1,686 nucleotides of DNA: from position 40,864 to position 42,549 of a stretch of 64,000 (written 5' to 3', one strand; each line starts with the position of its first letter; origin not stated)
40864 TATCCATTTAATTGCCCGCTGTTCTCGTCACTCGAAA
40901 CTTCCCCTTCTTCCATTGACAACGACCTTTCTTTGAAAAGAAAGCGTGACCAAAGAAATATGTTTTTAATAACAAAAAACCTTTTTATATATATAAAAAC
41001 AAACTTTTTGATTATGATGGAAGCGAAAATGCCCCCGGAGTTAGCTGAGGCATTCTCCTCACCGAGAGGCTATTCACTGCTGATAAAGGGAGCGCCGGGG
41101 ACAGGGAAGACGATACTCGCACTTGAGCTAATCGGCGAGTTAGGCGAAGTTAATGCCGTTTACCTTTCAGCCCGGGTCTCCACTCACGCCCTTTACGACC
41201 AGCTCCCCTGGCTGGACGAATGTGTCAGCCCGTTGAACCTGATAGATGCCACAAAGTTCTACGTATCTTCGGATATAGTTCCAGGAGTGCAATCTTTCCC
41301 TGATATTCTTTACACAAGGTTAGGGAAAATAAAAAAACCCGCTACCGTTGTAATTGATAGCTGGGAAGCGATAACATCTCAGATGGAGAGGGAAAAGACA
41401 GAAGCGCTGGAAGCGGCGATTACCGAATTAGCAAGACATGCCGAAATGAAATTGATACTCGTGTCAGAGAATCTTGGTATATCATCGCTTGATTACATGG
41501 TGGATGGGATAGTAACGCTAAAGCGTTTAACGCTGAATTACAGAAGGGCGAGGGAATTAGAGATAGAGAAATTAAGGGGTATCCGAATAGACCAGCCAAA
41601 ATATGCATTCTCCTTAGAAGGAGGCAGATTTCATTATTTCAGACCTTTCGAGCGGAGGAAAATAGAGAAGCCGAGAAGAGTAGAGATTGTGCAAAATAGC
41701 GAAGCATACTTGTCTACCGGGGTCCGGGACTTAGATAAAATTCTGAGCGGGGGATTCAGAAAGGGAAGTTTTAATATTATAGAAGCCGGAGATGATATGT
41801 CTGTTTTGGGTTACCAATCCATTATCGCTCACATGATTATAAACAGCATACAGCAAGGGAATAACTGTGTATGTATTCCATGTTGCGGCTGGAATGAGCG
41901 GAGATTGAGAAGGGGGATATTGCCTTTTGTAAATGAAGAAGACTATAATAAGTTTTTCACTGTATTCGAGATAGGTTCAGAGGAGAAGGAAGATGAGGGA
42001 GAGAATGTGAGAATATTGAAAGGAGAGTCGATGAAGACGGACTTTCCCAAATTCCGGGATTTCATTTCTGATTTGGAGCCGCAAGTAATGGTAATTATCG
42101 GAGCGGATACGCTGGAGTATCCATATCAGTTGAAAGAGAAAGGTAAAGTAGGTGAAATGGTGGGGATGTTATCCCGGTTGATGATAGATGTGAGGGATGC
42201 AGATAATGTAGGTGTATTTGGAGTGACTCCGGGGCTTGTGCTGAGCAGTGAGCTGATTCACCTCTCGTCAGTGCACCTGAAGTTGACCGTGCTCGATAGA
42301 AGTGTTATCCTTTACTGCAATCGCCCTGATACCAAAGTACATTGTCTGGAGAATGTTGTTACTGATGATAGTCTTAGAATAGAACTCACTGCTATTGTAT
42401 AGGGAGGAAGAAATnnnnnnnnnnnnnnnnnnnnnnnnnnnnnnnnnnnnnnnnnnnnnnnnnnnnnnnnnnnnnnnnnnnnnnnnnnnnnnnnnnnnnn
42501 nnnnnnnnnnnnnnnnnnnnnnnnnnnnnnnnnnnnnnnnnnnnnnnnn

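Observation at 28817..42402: Two paralogous KaiC-like two-domain ATPases embedded in the antiporter clusters, with a conversion-like identical DNA tract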

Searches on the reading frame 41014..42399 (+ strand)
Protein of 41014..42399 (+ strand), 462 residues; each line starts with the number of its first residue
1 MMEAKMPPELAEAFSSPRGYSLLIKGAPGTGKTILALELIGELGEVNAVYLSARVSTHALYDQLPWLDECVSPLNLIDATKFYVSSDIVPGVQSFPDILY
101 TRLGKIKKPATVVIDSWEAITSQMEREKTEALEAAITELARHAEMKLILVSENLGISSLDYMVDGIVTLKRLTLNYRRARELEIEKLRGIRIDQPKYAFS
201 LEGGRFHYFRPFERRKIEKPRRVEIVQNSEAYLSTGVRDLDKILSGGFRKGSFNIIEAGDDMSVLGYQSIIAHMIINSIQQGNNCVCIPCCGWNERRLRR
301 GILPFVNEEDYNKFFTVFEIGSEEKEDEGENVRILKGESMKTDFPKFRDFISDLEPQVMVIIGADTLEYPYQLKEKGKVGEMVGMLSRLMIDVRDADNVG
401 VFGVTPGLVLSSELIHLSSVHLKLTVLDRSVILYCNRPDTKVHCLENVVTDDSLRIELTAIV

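Call 7: search_protein_families(library=pfam, proteins=[window:41014-42399:+], max_evalue=1)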
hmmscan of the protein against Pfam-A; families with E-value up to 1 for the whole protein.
window:41014-42399:+ (462 aa): 18 families
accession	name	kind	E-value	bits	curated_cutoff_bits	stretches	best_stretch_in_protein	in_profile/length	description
PF07088.17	GvpD_P-loop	-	1.3e-16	61.4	24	1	13-180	4-184/189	GvpD gas vesicle protein, P-loop domain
PF06745.19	ATPase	-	9.8e-16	58.3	26.6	2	17-201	17-219/231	KaiC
PF20440.3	GvpD_bR2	-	2.3e-05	24.4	27.9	1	226-281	5-60/254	GvpD basic region 2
PF05625.17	PAXNEB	-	0.00034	20.2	28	1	226-259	12-45/366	PAXNEB protein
PF13191.12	AAA_16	-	0.00049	21.1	32.6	1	12-68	17-71/167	AAA ATPase domain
PF13481.12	AAA_25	-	0.0014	18.7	27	1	17-39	31-53/195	AAA domain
PF00004.35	AAA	-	0.0024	18.8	21.2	1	22-124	1-73/131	ATPase family associated with various cellular activities (AAA)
PF09848.15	SLFN-g3_helicase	-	0.0027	17.5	24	1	22-46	4-32/354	Schlafen group 3, DNA/RNA helicase domain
PF20720.3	nSTAND3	-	0.012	15.7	27.2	1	22-44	20-42/155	Novel STAND NTPase 3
PF13401.12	AAA_22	-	0.013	16.3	27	1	20-59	6-49/130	AAA domain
PF13479.12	AAA_24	-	0.014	15.7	27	1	19-133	2-89/195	AAA domain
PF24883.2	NPHP3_N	-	0.018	15.7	24.8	1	21-44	24-47/164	Nephrocystin 3, N-terminal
PF06068.19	TIP49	-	0.054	13.1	23.8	1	19-47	50-79/347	TIP49 P-loop domain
PF07728.20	AAA_5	-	0.085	13.3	22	1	22-61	2-43/139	AAA domain (dynein-related subfamily)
PF04851.21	ResIII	-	0.092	13.1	22.5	1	20-45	24-49/164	Type III restriction enzyme, res subunit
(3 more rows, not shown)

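Call 8: search_protein_families(library=ncbifam, proteins=[window:41014-42399:+], max_evalue=1)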
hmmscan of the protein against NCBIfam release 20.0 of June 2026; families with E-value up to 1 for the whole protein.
window:41014-42399:+ (462 aa): 18 families
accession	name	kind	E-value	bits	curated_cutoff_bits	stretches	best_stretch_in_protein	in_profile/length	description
NF006799.0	PRK09302.1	equivalog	4.6e-14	51.9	408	2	109-288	131-307/515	circadian clock protein KaiC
TIGR03881.1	KaiC_arch_4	hypoth_equivalog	7.3e-09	35.6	247.8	2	233-288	3-55/231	KaiC domain-containing protein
TIGR02655.1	circ_KaiC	equivalog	6.6e-06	25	546.25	1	160-256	180-268/484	circadian clock protein KaiC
NF004723.0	PRK06067.1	subfamily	0.00011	21.8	194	1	20-192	35-217/243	flagellar accessory protein FlaH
NF052589.1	ArlH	equivalog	0.0014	18.4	215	1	17-146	18-155/229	archaellum protein ArlH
NF004629.0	PRK05973.1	equivalog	0.0014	17.7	156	1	19-150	64-189/237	DNA helicase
TIGR00416.1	sms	equivalog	0.0028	16.5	403.05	0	19-59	94-136/454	DNA repair protein RadA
TIGR03877.1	thermo_KaiC_1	hypoth_equivalog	0.0047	16.4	307.25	0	17-38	20-41/238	KaiC domain-containing protein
TIGR03600.1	phage_DnaB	exception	0.0067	15.5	498.65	1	231-262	175-205/421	phage replicative helicase, DnaB family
TIGR03880.1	KaiC_arch_3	hypoth_equivalog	0.022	14.3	249.45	0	236-288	1-50/224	KaiC domain-containing protein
NF003069.1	PRK03992.1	subfamily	0.043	13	500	1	17-37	165-183/379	proteasome-activating nucleotidase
NF000166.1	ABCF_CarA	exception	0.05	11.8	1050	1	19-68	386-435/556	ABC-F type ribosomal protection protein Car(A)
TIGR01242.2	TIGR01242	subfamily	0.092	11.7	500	1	17-40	148-169/362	proteasome-activating nucleotidase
TIGR01447.1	recD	equivalog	0.099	11.2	310.15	1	22-43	166-187/597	exodeoxyribonuclease V subunit alpha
TIGR02239.1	recomb_RAD51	equivalog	0.12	11.4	478.05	1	231-254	76-99/316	DNA repair protein RAD51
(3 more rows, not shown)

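Call 12: find_homologous_proteins(query=window:41014-42399:+)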
Query window:41014-42399:+ (462 aa): 182 proteins with E <= 0.001 among 8000 candidates; the best 120 are listed.
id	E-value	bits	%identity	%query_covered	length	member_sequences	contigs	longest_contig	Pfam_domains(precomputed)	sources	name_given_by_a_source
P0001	0.0e+0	1032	100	100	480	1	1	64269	PF06745.20,PF07088.17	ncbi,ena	-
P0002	1.0e-258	877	84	100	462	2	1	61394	PF06745.20,PF07088.17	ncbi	-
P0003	3.7e-218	743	71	100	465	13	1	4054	PF06745.20,PF07088.17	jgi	jgi:KaiC/GvpD/RAD55 family RecA-like ATPase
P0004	4.9e-214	729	69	99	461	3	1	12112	PF06745.20,PF07088.17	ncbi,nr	ncbi:MAG: hypothetical protein ISS94_02220 [Candidatus Syntrophoarchaeum sp.]|nr:hypothetical protei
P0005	7.7e-211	719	68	98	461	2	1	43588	PF06745.20,PF07088.17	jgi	-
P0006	1.2e-210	718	69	98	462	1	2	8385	PF06745.20,PF07088.17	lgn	-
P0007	1.5e-206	705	68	99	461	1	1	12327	PF06745.20,PF07088.17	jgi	jgi:KaiC/GvpD/RAD55 family RecA-like ATPase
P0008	2.2e-205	701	67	99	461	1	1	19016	PF06745.20,PF07088.17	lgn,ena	-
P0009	3.2e-205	700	66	99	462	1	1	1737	PF06745.20,PF07088.17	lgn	-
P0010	1.3e-204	698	66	98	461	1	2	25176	PF06745.20,PF07088.17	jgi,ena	-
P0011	1.6e-202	691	66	98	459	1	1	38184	PF06745.20,PF07088.17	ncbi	-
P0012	1.7e-200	685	65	99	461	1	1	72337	PF06745.20,PF07088.17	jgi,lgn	jgi:KaiC/GvpD/RAD55 family RecA-like ATPase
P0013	7.4e-199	679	64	99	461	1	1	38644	PF06745.20,PF07088.17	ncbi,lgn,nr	ncbi:MAG: hypothetical protein IBX41_00975 [Methanophagales archaeon]|nr:hypothetical protein [Metha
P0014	3.4e-197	674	65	100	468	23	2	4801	PF06745.20,PF07088.17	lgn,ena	-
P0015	1.4e-193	662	63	99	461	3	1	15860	PF06745.20,PF07088.17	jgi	jgi:KaiC/GvpD/RAD55 family RecA-like ATPase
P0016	1.2e-192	659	63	98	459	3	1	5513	PF06745.20,PF07088.17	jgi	jgi:KaiC/GvpD/RAD55 family RecA-like ATPase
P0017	9.6e-192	656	63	99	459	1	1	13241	PF06745.20,PF07088.17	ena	-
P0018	7.2e-189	646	62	100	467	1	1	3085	PF06745.20,PF07088.17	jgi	jgi:KaiC/GvpD/RAD55 family RecA-like ATPase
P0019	7.3e-189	646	62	100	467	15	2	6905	PF06745.20,PF07088.17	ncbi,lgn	-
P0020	1.8e-188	645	63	100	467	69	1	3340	PF06745.20,PF07088.17,PF13481.13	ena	-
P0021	2.0e-188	645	62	100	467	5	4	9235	PF06745.20,PF07088.17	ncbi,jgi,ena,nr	ncbi:hypothetical protein DRN97_11710 [Methanosarcinales archaeon]|nr:MAG: hypothetical protein DRN9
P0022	2.0e-182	625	60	100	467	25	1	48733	PF06745.20,PF07088.17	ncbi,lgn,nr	ncbi:MAG: gas vesicle protein GvpD P-loop domain-containing protein [Euryarchaeota archaeon]|nr:gas 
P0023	1.0e-177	610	60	100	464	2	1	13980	PF06745.20,PF07088.17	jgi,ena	-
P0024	3.9e-176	604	58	100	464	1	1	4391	PF06745.20,PF07088.17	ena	-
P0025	7.5e-176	604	59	100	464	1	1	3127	PF06745.20,PF07088.17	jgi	-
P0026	1.0e-175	603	59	100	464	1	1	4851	PF06745.20,PF07088.17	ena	-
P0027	1.1e-175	603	59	100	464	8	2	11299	PF06745.20,PF07088.17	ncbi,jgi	-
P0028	1.1e-175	603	60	100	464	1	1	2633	PF06745.20,PF07088.17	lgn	-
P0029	1.5e-175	603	59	100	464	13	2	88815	PF06745.20,PF07088.17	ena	-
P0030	4.0e-175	601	60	99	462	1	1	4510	PF06745.20,PF07088.17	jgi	-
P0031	7.4e-175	600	59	100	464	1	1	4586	PF06745.20,PF07088.17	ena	-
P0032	1.6e-174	599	59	100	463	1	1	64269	PF06745.20,PF07088.17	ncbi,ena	-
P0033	1.1e-173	596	57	100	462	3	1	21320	PF06745.20,PF07088.17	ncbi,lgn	-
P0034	1.2e-173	596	59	100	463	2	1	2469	PF06745.20,PF07088.17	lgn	-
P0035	1.5e-173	596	60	100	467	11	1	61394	PF06745.20,PF07088.17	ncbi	-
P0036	1.5e-173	596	58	100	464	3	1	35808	PF06745.20,PF07088.17,PF13481.13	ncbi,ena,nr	ncbi:MAG: hypothetical protein H8D26_07725 [Methanomicrobia archaeon]|nr:hypothetical protein [Metha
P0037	6.9e-173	594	59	100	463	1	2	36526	PF06745.20,PF07088.17,PF00004.36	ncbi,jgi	-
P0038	1.9e-172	592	59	99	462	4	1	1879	PF06745.20,PF07088.17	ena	-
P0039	2.2e-172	592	58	99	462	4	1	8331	PF06745.20,PF07088.17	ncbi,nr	ncbi:MAG: hypothetical protein IBX41_07395 [Methanophagales archaeon]|nr:hypothetical protein [Metha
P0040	3.2e-172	592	58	100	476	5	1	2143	PF06745.20,PF07088.17,PF13481.13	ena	-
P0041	3.5e-172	591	58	100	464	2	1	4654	PF06745.20,PF07088.17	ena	-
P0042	5.2e-172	591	59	100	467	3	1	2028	PF06745.20,PF07088.17,PF00004.36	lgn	-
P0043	8.2e-172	590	72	78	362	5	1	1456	PF06745.20,PF07088.17,PF23442.2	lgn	-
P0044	1.1e-171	590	59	100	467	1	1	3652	PF06745.20,PF07088.17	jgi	jgi:KaiC/GvpD/RAD55 family RecA-like ATPase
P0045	2.4e-171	589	58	100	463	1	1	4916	PF06745.20,PF07088.17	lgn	-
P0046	5.6e-171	587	57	100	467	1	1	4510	PF06745.20,PF07088.17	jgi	-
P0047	7.3e-171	587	59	100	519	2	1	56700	PF06745.20,PF07088.17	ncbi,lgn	ncbi:MAG: gas vesicle protein GvpD P-loop domain-containing protein [Halobacteriota archaeon]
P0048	7.4e-171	587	57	100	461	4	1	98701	PF06745.20,PF07088.17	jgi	jgi:KaiC/GvpD/RAD55 family RecA-like ATPase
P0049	8.9e-171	587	59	99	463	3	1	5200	PF06745.20,PF07088.17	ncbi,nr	ncbi:MAG: hypothetical protein IBX41_08390 [Methanophagales archaeon]|nr:hypothetical protein [Metha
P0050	1.8e-170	586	58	100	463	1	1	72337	PF06745.20,PF07088.17,PF13481.13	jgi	jgi:KaiC/GvpD/RAD55 family RecA-like ATPase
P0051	3.1e-170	585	59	100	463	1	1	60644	PF06745.20,PF07088.17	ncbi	ncbi:MAG: gas vesicle protein GvpD P-loop domain-containing protein [Halobacteriota archaeon]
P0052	1.1e-169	583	57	100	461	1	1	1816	PF06745.20,PF07088.17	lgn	-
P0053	1.6e-169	583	59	99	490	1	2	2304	PF06745.20,PF07088.17,PF13481.13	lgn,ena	-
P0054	2.1e-169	582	58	100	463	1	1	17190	PF06745.20,PF07088.17,PF00004.36,PF13481.13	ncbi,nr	ncbi:MAG: gas vesicle protein GvpD [archaeon]|nr:gas vesicle protein GvpD [archaeon]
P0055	2.2e-169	582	59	99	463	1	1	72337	PF06745.20,PF07088.17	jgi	jgi:KaiC/GvpD/RAD55 family RecA-like ATPase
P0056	2.7e-169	582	56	100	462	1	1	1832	PF06745.20,PF07088.17,PF00004.36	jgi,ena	-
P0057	9.6e-169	580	58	100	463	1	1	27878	PF06745.20,PF07088.17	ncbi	-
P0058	1.1e-168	580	58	100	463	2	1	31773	PF06745.20,PF07088.17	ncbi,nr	ncbi:MAG: gas vesicle protein GvpD [archaeon]|nr:gas vesicle protein GvpD [archaeon]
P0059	1.6e-168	579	57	100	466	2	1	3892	PF06745.20,PF07088.17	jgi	-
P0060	2.3e-168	579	57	100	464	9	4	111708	PF06745.20,PF07088.17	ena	-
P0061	1.6e-167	576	57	100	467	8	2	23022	PF06745.20,PF07088.17,PF00004.36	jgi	jgi:KaiC/GvpD/RAD55 family RecA-like ATPase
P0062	4.5e-167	575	57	100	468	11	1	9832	PF06745.20,PF07088.17,PF00004.36,PF13401.13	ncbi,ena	-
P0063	3.7e-166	572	56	99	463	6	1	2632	PF06745.20,PF07088.17,PF13481.13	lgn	-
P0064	4.8e-166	571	58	100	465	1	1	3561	PF06745.20,PF07088.17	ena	-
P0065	6.6e-166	571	58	100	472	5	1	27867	PF06745.20,PF07088.17,PF13401.13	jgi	-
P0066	8.3e-166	570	57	100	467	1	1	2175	PF06745.20,PF07088.17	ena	-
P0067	1.6e-165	570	59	99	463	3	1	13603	PF06745.20,PF07088.17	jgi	-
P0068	4.9e-165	568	58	100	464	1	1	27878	PF06745.20,PF07088.17,PF13481.13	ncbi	-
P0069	5.2e-165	568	58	100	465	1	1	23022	PF06745.20,PF07088.17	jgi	jgi:KaiC/GvpD/RAD55 family RecA-like ATPase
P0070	9.2e-165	567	56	100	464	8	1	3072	PF06745.20,PF07088.17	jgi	jgi:KaiC/GvpD/RAD55 family RecA-like ATPase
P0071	9.4e-165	567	56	100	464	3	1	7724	PF06745.20,PF07088.17,PF00004.36,PF13401.13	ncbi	-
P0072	2.1e-164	566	57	99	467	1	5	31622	PF06745.20,PF07088.17,PF00004.36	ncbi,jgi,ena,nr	ncbi:MAG TPA: gas vesicle protein GvpD P-loop domain-containing protein [Candidatus Bathyarchaeia ar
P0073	4.5e-164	565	58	100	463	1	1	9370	PF06745.20,PF07088.17,PF00004.36,PF13401.13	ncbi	-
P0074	4.5e-164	565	57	100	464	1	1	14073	PF06745.20,PF07088.17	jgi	-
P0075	4.9e-164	565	57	100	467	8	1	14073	PF06745.20,PF07088.17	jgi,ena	-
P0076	5.5e-164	564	58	100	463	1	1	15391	PF06745.20,PF07088.17,PF00004.36,PF13401.13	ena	-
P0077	5.8e-164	564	57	100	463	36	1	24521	PF06745.20,PF07088.17,PF00004.36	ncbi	-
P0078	6.7e-164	564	58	100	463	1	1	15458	PF06745.20,PF07088.17,PF13401.13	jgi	jgi:KaiC/GvpD/RAD55 family RecA-like ATPase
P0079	7.0e-164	564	57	100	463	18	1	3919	PF06745.20,PF07088.17,PF00004.36,PF13401.13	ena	-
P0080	7.2e-164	564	56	100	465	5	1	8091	PF06745.20,PF07088.17,PF13481.13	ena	-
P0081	8.5e-164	564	56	100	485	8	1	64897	PF06745.20,PF07088.17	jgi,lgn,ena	-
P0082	9.1e-164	564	55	99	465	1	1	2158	PF06745.20,PF07088.17,PF13481.13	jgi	-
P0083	9.3e-164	564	57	100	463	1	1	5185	PF06745.20,PF07088.17,PF00004.36,PF13401.13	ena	-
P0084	9.7e-164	564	56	100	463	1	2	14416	PF06745.20,PF07088.17,PF13481.13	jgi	-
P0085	1.5e-163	563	55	100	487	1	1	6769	PF06745.20,PF07088.17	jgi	jgi:KaiC/GvpD/RAD55 family RecA-like ATPase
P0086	1.7e-163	563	56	99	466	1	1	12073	PF06745.20,PF07088.17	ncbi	-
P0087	2.1e-163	563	58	100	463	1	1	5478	PF06745.20,PF07088.17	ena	-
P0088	3.7e-163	562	57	100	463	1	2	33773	PF06745.20,PF07088.17,PF00004.36,PF13401.13,PF13481.13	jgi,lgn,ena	-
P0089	9.8e-163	560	57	100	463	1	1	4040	PF06745.20,PF07088.17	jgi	-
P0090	1.1e-162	560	55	100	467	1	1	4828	PF06745.20,PF07088.17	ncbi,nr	ncbi:MAG: AAA family ATPase [Methanomicrobia archaeon]|nr:AAA family ATPase [Methanomicrobia archaeo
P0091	1.4e-162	560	57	100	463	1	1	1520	PF06745.20,PF07088.17,PF00004.36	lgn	-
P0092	1.9e-162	559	55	100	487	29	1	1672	PF06745.20,PF07088.17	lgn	-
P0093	2.2e-162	559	55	100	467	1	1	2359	PF06745.20,PF07088.17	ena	-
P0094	2.3e-162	559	57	100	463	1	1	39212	PF06745.20,PF07088.17,PF00004.36,PF13401.13,PF13481.13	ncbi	ncbi:MAG: ATPase domain-containing protein [Halobacteriota archaeon]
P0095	3.8e-162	558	55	100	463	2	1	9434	PF06745.20,PF07088.17,PF05625.18,PF13481.13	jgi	jgi:KaiC/GvpD/RAD55 family RecA-like ATPase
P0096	6.4e-162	558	55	100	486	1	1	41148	PF06745.20,PF07088.17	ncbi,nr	ncbi:MAG: AAA family ATPase [Methanomicrobia archaeon]|nr:AAA family ATPase [Methanomicrobia archaeo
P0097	8.1e-162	557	56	100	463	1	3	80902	PF06745.20,PF07088.17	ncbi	-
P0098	1.1e-161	557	57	100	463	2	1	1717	PF06745.20,PF07088.17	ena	-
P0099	1.4e-161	556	57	100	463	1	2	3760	PF06745.20,PF07088.17,PF00004.36,PF13481.13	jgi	jgi:KaiC/GvpD/RAD55 family RecA-like ATPase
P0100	2.1e-161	556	56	100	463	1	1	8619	PF06745.20,PF07088.17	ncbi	-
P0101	2.1e-161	556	56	100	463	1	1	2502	PF06745.20,PF07088.17,PF00004.36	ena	-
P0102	2.4e-161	556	56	100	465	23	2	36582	PF06745.20,PF07088.17,PF00004.36,PF13401.13,PF13481.13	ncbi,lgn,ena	-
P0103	4.1e-161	555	56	99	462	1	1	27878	PF06745.20,PF07088.17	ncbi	-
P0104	6.3e-161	554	55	100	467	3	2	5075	PF06745.20,PF07088.17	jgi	jgi:KaiC/GvpD/RAD55 family RecA-like ATPase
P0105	6.5e-161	554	56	100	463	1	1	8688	PF06745.20,PF07088.17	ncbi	ncbi:MAG: gas vesicle protein GvpD P-loop domain-containing protein [Halobacteriota archaeon]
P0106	8.7e-161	554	57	100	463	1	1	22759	PF06745.20,PF07088.17,PF00004.36,PF13401.13,PF13481.13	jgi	-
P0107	9.8e-161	554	56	100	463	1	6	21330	PF06745.20,PF07088.17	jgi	jgi:KaiC/GvpD/RAD55 family RecA-like ATPase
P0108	9.8e-161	554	54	100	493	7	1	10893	PF06745.20,PF07088.17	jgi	jgi:KaiC/GvpD/RAD55 family RecA-like ATPase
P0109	2.5e-160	552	57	100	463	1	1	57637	PF06745.20,PF07088.17,PF00004.36,PF13401.13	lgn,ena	-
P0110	3.0e-160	552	54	100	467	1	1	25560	PF06745.20,PF07088.17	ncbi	ncbi:MAG: ATPase domain-containing protein [Candidatus Methanospirareceae archaeon]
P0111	1.2e-159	550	55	100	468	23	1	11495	PF06745.20,PF07088.17,PF13191.13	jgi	-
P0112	5.2e-159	548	55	100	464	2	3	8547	PF06745.20,PF07088.17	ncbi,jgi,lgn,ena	-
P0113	1.9e-158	546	56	100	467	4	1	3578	PF06745.20,PF07088.17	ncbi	-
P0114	1.9e-158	546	55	100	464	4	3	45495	PF06745.20,PF07088.17,PF00004.36,PF13481.13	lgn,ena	-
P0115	1.5e-156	540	55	100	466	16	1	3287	PF06745.20,PF07088.17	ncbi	-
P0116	8.4e-156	537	54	99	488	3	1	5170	PF06745.20,PF07088.17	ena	-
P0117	1.4e-155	537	53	100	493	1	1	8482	PF06745.20,PF07088.17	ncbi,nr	ncbi:MAG: hypothetical protein EFT35_06280 [Methanophagales archaeon ANME-1-THS]|nr:MAG: hypothetica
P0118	1.2e-154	534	52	100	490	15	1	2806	PF06745.20,PF07088.17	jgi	jgi:KaiC/GvpD/RAD55 family RecA-like ATPase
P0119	8.9e-153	528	53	99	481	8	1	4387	PF06745.20,PF07088.17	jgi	-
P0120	7.5e-150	518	52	100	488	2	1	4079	PF06745.20,PF07088.17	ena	-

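Call 15: find_encoding_contigs(protein=P0002, flank=10000, max_places=3)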
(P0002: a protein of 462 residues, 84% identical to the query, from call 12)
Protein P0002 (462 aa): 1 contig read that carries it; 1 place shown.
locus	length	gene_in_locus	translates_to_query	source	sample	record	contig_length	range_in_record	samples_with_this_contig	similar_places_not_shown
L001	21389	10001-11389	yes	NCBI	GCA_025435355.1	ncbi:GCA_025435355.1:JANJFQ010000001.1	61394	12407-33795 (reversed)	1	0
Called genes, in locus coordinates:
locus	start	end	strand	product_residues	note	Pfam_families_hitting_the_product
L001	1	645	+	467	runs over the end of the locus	PF07088:GvpD_P-loop, PF06745:ATPase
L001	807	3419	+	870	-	PF01074:Glyco_hydro_38N, PF03065:Glyco_hydro_57 (weak), PF09261:Alpha-mann_mid, PF07748:Glyco_hydro_38C, PF17677:Glyco_hydro38C2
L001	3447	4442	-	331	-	-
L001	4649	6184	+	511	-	PF00361:Proton_antipo_M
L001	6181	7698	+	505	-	PF00662:Proton_antipo_N (weak), PF00361:Proton_antipo_M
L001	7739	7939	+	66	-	-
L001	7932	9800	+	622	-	PF00361:Proton_antipo_M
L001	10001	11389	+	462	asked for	PF06745:ATPase, PF07088:GvpD_P-loop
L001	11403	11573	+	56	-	-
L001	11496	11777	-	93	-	-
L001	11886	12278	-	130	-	PF00571:CBS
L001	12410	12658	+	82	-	-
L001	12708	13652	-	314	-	-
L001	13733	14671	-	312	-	-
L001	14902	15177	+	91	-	-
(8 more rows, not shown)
